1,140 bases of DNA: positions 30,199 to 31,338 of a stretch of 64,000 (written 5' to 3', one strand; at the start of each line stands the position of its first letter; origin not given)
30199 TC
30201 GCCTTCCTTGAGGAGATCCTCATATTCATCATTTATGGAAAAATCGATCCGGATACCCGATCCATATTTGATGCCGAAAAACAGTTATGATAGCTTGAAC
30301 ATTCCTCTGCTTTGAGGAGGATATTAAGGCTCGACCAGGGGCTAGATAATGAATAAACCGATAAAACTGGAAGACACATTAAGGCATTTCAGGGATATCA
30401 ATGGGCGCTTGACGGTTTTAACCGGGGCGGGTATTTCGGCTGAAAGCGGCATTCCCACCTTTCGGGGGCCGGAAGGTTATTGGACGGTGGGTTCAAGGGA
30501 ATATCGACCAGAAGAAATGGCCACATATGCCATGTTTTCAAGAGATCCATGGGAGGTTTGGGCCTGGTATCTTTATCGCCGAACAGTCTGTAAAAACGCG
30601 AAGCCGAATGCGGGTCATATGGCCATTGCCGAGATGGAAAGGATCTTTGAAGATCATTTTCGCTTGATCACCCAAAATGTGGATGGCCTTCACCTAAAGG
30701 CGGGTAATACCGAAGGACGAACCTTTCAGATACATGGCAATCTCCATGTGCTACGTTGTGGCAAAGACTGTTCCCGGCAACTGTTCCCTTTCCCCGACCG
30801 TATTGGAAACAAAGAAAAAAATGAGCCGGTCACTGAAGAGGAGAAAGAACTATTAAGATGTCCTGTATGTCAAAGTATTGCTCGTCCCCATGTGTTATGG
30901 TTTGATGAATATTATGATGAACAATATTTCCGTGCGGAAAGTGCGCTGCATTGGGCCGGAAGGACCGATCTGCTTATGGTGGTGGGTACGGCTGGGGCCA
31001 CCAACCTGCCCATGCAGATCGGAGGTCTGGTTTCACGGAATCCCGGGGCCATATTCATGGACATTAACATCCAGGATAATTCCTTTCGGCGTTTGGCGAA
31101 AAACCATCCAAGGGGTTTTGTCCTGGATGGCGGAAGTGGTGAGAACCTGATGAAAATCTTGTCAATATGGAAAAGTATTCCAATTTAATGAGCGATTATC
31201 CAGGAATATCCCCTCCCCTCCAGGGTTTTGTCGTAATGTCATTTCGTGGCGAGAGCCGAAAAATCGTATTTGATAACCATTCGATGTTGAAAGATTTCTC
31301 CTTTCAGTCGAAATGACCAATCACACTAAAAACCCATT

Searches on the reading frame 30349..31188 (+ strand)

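Call 46: search_protein_families(library=pfam, proteins=[window:30349-31188:+], max_evalue=0.001)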
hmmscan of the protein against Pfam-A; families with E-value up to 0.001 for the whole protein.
window:30349-31188:+ (279 aa): 1 family
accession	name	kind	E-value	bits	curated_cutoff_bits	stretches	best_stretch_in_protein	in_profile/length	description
PF02146.23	SIR2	-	9.7e-33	114.1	24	1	26-216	1-176/180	Sir2 family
